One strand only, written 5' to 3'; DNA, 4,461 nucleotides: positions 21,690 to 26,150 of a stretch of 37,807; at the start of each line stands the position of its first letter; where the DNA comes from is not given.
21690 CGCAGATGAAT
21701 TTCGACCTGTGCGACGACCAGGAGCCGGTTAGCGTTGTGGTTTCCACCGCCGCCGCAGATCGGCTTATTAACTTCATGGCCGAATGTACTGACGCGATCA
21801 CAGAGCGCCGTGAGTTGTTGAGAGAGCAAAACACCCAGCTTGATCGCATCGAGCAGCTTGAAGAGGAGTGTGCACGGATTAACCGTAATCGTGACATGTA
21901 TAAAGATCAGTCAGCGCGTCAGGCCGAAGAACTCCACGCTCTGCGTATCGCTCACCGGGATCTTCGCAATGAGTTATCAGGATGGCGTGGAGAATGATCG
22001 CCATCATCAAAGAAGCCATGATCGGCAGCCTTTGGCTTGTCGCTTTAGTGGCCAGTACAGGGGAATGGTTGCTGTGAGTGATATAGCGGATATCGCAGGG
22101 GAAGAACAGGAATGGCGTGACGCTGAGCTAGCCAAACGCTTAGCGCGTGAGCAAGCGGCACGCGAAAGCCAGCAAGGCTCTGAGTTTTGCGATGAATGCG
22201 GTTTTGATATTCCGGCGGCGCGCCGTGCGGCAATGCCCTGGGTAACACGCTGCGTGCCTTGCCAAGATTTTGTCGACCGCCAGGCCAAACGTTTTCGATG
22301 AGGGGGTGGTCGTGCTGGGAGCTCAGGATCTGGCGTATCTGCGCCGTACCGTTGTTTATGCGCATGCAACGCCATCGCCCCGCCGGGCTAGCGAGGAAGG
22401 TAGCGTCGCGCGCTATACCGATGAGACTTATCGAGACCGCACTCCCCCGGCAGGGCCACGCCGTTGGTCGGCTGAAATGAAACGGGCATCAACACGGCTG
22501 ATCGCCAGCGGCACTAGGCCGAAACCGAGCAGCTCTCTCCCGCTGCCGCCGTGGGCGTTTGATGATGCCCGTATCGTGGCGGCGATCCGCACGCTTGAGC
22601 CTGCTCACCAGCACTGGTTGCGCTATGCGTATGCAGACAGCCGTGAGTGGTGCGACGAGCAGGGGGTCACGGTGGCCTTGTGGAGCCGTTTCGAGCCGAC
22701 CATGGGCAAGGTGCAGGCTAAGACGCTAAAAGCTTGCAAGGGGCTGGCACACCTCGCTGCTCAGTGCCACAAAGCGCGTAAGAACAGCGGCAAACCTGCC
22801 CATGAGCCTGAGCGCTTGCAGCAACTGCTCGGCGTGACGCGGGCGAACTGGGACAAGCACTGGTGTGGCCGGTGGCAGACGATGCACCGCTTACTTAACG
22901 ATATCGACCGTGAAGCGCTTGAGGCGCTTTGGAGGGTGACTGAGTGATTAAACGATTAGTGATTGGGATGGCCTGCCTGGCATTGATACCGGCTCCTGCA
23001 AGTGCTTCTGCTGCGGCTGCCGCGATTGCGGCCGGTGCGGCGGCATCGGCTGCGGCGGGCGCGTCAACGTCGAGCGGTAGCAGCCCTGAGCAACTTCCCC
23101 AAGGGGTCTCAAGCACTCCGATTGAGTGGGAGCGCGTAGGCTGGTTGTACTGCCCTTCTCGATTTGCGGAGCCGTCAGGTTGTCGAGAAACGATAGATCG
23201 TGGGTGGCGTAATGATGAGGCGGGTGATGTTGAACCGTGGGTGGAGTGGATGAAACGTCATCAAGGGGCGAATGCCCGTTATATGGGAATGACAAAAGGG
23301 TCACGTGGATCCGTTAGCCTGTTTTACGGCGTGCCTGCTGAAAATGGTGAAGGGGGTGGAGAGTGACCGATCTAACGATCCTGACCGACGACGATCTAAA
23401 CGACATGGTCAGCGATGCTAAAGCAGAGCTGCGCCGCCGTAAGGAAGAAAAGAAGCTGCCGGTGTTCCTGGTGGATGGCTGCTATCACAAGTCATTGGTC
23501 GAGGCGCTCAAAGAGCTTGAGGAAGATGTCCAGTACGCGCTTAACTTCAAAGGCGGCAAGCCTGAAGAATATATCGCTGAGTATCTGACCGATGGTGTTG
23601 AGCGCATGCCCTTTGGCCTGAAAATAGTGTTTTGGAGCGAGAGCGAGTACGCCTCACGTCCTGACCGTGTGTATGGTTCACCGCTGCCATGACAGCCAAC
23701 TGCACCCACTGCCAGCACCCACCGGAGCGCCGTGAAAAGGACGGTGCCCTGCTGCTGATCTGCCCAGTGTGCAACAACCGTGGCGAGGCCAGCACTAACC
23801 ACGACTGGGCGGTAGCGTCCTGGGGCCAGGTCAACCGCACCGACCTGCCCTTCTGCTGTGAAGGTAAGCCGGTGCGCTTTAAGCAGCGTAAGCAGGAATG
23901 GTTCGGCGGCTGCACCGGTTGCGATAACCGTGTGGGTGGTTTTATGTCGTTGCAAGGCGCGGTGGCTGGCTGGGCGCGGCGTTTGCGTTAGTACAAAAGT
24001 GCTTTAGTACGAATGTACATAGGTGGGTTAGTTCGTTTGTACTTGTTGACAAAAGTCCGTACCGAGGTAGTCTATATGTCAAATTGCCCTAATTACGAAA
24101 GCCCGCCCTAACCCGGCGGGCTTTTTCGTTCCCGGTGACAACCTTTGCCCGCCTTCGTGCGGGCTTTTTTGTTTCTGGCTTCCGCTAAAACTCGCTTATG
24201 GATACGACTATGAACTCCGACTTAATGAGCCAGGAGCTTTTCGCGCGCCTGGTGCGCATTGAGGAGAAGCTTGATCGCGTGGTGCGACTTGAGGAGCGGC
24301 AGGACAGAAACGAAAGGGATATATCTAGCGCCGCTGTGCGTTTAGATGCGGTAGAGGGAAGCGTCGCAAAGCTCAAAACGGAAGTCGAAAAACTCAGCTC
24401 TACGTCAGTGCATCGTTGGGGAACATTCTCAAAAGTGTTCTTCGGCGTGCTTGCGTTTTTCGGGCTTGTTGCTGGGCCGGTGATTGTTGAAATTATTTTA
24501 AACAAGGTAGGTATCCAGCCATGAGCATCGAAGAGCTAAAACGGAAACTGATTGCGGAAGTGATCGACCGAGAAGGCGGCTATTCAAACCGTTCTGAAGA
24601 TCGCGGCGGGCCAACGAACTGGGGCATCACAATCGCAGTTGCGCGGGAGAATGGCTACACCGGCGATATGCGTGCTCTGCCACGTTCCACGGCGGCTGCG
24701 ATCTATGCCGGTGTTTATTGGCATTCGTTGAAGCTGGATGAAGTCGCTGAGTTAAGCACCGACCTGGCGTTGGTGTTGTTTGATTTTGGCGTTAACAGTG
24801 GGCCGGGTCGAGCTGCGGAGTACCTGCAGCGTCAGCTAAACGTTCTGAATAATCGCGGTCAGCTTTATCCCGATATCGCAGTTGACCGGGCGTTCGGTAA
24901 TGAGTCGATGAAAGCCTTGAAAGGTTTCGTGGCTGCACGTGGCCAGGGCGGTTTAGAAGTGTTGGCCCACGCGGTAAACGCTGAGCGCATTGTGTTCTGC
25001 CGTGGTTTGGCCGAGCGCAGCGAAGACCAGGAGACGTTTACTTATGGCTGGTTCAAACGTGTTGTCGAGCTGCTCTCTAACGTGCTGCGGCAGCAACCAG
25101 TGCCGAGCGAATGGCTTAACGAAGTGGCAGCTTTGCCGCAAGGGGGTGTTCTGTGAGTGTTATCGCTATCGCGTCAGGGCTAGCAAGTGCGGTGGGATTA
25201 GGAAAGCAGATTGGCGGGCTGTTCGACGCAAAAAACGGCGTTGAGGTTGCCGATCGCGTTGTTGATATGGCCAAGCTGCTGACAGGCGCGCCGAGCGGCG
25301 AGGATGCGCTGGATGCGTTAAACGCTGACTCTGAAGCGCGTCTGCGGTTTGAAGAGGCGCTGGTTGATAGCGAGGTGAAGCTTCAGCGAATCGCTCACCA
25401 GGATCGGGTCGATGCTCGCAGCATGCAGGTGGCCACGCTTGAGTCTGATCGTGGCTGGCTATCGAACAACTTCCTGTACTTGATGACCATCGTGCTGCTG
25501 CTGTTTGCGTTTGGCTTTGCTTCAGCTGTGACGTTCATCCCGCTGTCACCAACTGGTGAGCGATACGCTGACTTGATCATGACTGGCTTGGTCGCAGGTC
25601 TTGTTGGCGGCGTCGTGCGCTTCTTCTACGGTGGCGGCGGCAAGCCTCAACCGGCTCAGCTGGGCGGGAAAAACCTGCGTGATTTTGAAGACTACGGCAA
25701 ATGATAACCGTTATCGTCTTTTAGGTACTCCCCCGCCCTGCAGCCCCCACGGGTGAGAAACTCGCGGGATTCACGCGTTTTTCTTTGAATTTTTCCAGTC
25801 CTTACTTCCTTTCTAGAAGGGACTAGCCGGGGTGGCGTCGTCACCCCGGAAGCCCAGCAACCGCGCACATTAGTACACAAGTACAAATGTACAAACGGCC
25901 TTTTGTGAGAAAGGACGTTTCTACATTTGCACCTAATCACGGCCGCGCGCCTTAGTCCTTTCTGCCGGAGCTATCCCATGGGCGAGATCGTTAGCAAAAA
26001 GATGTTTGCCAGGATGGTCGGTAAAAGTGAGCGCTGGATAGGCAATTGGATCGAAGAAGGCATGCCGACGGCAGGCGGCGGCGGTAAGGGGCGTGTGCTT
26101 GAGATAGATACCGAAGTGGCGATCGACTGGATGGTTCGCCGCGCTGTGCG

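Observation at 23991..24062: Third and longest GTAC-N4 array overlaps the candidate late promoter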

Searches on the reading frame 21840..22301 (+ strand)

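Call 12: search_protein_families(library=pfam, max_evalue=0.01, proteins=[window:21840-22301:+])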
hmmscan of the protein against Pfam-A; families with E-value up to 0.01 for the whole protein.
window:21840-22301:+ (153 aa): 2 families
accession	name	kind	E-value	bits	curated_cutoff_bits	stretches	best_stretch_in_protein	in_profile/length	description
PF01258.23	zf-dskA_traR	-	6.6e-10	39.3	24.9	1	116-143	5-32/36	Prokaryotic dksA/traR C4-type zinc finger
PF12773.13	DZR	-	0.00082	19.9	27.3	1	108-149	6-38/45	Double zinc ribbon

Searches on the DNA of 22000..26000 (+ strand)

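Call 5: search_dna_similar(query=window:22000-26000:+, collection=phages, mode=near)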
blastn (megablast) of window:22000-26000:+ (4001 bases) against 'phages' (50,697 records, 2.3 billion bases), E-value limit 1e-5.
Records with a match: 2; places in all: 2; records where one place covers at least 80% of the query: 0.
Best place of each record, by identity: 80-90% 2.
By first word of the organism name: Halomonas 2.
By host as written in the record: - 1; Halomonas aquamarina 1.
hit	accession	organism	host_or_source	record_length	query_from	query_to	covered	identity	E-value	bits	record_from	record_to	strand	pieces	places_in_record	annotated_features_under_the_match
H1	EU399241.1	Halomonas phage phiHAP-1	-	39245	1697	3973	57%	83.2%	0e+0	2067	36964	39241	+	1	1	conserved hypothetical protein (x2) | hypothetical protein (x2)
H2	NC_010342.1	Halomonas phage phiHAP-1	Halomonas aquamarina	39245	1697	3973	57%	83.2%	0e+0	2067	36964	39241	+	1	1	endolysin | hypothetical protein (x2) | Lar-like restriction alleviation protein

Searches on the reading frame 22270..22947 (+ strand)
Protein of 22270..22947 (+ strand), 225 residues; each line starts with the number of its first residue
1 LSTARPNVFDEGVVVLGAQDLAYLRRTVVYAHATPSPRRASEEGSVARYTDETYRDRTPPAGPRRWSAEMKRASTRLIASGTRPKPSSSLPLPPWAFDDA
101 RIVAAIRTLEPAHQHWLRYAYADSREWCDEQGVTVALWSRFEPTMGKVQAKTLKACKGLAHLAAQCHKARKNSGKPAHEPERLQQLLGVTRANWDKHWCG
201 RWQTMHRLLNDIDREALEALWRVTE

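Call 12: search_protein_families(library=pfam, max_evalue=0.01, proteins=[window:22270-22947:+])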
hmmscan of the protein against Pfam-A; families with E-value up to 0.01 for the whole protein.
window:22270-22947:+ (225 aa): 1 family
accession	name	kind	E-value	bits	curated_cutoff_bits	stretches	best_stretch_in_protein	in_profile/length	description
PF06323.16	Phage_antiter_Q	-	1.5e-15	57.9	25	1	87-218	72-204/220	Phage antitermination protein Q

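Call 13: search_protein_families(library=phrogs, max_evalue=0.001, proteins=[window:22270-22947:+])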
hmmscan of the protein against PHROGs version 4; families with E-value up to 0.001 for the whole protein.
window:22270-22947:+ (225 aa): 2 families
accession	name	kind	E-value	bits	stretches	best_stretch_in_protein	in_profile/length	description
phrog_304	-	transcription regulation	1.4e-49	169.7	1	19-223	4-214/224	anti-termination protein Q-like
phrog_3373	-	unknown function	1.6e-07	32.3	1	101-223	63-188/294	-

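Call 38: search_dna_similar(query=window:22270-22947:+, collection=phages, mode=protein, max_evalue=0.00001, max_rows=40)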
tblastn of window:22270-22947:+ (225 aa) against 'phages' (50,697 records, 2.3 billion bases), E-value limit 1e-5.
Records with a match: 48; places in all: 48; records where one place covers at least 80% of the query: 4.
Best place of each record, by identity: 80-90% 2; <60% 46.
By first word of the organism name: Klebsiella 12; Vibrio 12; Enterobacteria 7; Stx2a-converting 5; Escherichia 4; Enterobacter 3; Yersinia 3; Halomonas 2.
By host as written in the record: - 21; Klebsiella pneumoniae 4; Escherichia coli 3; Yersinia enterocolitica 3; Klebsiella pneumoniae 80528 2; Klebsiella pneumoniae ST11-VIM1 2; Halomonas aquamarina 1; Klebsiella pneumoniae H151440672 1; and 11 more.
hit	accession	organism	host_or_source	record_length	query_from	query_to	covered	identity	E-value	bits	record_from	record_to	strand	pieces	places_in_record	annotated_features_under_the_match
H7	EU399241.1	Halomonas phage phiHAP-1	-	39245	2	225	100%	85.7%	2e-120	381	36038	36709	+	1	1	transcription antiterminator | hypothetical protein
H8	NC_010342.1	Halomonas phage phiHAP-1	Halomonas aquamarina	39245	2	225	100%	85.7%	2e-120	381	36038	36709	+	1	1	anti-termination protein Q-like | DksA-like zinc-finger protein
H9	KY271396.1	Klebsiella phage 2 LV-2017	Klebsiella pneumoniae H151440672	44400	1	217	96%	26.3%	1e-6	54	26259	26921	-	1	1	antiterminator-like protein Q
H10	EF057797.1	Vibrio phage VP882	Vibrio parahaemolyticus O3:K6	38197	95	224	58%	43.8%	3e-31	125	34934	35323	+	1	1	antitermination protein Q | hypothetical protein (x2)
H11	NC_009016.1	Vibrio phage VP882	Vibrio parahaemolyticus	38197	95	224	58%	43.8%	3e-31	125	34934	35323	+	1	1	anti-termination protein Q-like | hypothetical protein (x2)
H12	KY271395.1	Klebsiella phage 2b LV-2017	Klebsiella pneumoniae KH43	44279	1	217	96%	25.9%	2e-6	54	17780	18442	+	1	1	antiterminator-like protein Q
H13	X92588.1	Enterobacteria phage 82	-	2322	105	222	52%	35.0%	2e-11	69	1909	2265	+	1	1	Q: phage 82 Q antiterminator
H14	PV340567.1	Escherichia phage PhiR47_2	Escherichia coli C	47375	105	220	52%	33.9%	4e-11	67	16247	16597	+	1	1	antitermination protein Q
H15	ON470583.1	Escherichia phage vB_EcoS-689R5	Escherichia coli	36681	105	217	50%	34.8%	8e-9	61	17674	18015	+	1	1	antitermination protein Q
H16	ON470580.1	Escherichia phage vB_EcoM-606R7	Escherichia coli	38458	105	217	50%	34.8%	8e-9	61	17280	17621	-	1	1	antitermination protein Q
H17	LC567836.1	Enterobacteria phage PPompW_EH2246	-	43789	105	217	50%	34.8%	8e-9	61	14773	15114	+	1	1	phage late gene regulator Q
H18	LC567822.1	Enterobacteria phage PPompW_132418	-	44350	105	217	50%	34.8%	8e-9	61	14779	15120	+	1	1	phage late gene regulator Q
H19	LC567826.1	Enterobacteria phage PPompW_699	-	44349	105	217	50%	34.8%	8e-9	61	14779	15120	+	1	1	phage late gene regulator Q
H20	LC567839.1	Enterobacteria phage PPompW_EH1846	-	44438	105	217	50%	34.8%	8e-9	61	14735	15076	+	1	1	phage late gene regulator Q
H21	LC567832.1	Enterobacteria phage PPompW_EH1992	-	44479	105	217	50%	34.8%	8e-9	61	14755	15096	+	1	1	phage late gene regulator Q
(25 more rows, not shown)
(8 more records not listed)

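Call 65: find_related_loci(query=A2, collection=viral_contigs, flank=6000)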
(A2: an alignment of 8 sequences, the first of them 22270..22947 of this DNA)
Query A2 (225 aa) in viral_contigs; peptide patterns used: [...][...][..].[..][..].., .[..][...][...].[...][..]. (x = any residue, [..] = any of these).
99 stretches matched a pattern; 40 encode a relative of the query (tblastn E <= 1e-3); 40 distinct loci.
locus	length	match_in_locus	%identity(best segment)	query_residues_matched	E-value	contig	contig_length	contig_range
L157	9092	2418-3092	93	1-225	3e-143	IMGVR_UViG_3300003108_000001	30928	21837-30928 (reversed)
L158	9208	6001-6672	86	2-225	3e-131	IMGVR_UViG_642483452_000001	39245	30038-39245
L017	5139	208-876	85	3-225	2e-129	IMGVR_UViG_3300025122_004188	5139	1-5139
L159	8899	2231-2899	84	3-225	1e-128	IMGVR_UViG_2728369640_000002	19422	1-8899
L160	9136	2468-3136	84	3-225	1e-128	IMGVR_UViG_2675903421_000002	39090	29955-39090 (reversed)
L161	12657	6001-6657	83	7-225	2e-124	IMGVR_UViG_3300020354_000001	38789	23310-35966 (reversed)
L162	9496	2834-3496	78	5-225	2e-116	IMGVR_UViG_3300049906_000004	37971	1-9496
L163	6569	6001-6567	84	7-195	1e-107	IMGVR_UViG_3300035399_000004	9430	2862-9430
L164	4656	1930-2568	65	12-224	7e-94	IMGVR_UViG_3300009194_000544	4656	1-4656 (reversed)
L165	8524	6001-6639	65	12-224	8e-94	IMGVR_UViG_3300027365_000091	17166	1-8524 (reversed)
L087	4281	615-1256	62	12-225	9e-89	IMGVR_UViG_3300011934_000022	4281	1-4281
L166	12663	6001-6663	58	3-225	4e-82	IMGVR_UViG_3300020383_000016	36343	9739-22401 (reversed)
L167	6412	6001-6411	79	5-141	5e-68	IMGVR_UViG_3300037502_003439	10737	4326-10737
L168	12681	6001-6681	48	13-222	5e-58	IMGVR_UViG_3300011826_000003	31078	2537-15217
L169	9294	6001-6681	48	13-222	1e-57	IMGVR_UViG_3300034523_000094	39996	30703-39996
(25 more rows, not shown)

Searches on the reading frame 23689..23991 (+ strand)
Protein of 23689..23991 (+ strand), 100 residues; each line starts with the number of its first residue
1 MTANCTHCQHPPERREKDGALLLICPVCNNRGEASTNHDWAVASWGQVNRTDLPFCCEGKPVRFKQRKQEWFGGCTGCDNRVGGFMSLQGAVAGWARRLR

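Call 12: search_protein_families(library=pfam, max_evalue=0.01, proteins=[window:23689-23991:+])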
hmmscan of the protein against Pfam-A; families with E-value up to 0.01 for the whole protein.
window:23689-23991:+ (100 aa): 0 families

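Call 13: search_protein_families(library=phrogs, max_evalue=0.001, proteins=[window:23689-23991:+])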
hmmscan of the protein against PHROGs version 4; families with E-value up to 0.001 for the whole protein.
window:23689-23991:+ (100 aa): 1 family
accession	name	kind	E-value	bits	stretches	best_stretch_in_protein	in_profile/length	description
phrog_6795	-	moron, auxiliary metabolic gene and host takeover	7.1e-16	59.1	1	24-98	1-80/111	Lar-like restriction alleviation protein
